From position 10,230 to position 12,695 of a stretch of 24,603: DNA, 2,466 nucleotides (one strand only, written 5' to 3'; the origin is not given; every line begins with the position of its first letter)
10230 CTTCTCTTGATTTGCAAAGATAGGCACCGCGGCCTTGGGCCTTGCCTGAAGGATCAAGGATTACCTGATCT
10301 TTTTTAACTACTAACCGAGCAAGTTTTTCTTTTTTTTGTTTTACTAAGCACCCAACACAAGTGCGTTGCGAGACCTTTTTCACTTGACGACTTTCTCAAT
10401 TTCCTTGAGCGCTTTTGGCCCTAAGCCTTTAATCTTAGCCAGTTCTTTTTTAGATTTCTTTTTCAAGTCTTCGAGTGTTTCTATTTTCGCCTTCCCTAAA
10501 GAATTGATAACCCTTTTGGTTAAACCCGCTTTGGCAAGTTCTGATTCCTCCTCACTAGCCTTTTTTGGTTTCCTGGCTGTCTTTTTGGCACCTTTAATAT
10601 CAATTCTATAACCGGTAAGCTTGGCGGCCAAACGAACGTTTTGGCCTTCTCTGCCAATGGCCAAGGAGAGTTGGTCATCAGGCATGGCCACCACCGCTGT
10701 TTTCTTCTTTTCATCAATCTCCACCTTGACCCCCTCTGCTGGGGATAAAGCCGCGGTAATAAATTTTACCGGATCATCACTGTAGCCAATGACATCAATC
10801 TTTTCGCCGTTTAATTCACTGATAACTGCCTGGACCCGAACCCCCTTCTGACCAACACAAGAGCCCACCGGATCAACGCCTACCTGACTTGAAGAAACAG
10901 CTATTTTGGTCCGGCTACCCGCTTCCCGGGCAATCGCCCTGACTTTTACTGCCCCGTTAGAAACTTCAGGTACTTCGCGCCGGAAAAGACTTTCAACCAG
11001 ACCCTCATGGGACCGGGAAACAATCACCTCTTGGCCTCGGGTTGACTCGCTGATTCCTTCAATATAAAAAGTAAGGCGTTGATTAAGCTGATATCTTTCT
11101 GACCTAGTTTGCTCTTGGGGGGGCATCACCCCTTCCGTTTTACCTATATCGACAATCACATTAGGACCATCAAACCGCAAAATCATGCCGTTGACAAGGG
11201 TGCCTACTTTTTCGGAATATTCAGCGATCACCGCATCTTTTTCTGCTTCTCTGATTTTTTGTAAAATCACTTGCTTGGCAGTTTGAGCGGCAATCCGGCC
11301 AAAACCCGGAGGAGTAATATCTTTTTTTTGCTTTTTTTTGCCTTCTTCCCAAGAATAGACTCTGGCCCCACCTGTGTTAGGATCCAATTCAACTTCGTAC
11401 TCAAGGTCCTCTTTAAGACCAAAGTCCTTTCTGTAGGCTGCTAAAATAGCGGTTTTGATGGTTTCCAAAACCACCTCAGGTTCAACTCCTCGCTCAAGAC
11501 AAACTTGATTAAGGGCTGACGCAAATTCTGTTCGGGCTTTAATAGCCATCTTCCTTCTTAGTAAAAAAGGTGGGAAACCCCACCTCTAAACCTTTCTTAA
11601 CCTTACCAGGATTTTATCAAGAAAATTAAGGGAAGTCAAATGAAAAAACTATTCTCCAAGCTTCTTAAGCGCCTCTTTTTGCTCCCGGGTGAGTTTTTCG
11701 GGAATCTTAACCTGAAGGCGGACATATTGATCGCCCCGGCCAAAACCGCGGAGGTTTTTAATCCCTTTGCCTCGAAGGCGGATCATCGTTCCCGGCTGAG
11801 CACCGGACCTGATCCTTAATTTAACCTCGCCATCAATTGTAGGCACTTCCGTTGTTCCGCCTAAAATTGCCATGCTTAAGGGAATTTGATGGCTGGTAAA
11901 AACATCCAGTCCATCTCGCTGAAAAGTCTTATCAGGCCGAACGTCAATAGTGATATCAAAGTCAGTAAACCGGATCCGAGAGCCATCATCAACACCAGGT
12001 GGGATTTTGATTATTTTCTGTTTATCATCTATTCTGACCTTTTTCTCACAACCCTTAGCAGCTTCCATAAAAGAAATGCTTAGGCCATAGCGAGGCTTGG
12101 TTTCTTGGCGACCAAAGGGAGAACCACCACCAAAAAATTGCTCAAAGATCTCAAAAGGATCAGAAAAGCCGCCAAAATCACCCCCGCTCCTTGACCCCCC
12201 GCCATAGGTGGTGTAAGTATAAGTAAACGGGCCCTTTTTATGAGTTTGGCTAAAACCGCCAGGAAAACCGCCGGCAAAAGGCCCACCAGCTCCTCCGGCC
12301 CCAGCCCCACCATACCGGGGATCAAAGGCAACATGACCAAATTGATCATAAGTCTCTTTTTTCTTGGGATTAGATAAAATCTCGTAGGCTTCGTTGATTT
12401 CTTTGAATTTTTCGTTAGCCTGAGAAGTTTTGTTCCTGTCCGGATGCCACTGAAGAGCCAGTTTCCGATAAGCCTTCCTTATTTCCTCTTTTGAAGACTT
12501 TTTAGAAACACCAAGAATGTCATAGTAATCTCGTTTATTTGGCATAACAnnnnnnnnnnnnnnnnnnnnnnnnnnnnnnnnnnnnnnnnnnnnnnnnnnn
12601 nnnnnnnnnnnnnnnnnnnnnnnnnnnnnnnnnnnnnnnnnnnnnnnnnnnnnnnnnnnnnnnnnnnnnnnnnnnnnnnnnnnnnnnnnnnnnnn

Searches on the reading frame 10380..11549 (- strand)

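Call 6: search_protein_families(library=pfam, proteins=[window:10380-11549:-], max_evalue=0.001)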
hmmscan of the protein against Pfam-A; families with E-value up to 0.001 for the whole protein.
window:10380-11549:- (389 aa): 6 families
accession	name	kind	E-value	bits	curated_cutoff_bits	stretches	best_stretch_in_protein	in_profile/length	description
PF13184.12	KH_5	-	1.6e-26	92.6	27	1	210-278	1-69/69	NusA-like KH domain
PF08529.16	NusA_N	-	3.2e-21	76.2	23.8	2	8-66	1-57/119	NusA N-terminal domain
PF03118.21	RNA_pol_A_CTD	-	3.7e-11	43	23.8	1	329-388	6-65/67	Bacterial RNA polymerase, alpha chain C terminal domain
PF23095.1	KH_NusA_C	-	7.4e-06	26.4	34.2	1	285-318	1-34/59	Transcription termination/antitermination protein NusA, KH domain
PF14520.12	HHH_5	-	0.00026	21.8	27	1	343-384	10-51/57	Helix-hairpin-helix domain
PF21794.3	RAD51D_N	-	0.00092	19.8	27.3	0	342-387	11-56/60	RAD51D, N-terminal domain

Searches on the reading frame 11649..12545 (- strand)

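Call 6: search_protein_families(library=pfam, proteins=[window:11649-12545:-], max_evalue=0.001)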
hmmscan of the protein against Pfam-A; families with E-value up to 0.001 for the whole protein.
window:11649-12545:- (298 aa): 2 families
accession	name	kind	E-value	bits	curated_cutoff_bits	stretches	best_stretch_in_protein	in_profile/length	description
PF01556.23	DnaJ_C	-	2.9e-34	118.7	26.6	1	153-282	3-152/152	DnaJ C terminal domain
PF00226.36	DnaJ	-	1.6e-28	99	27.8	1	6-67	1-63/63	DnaJ domain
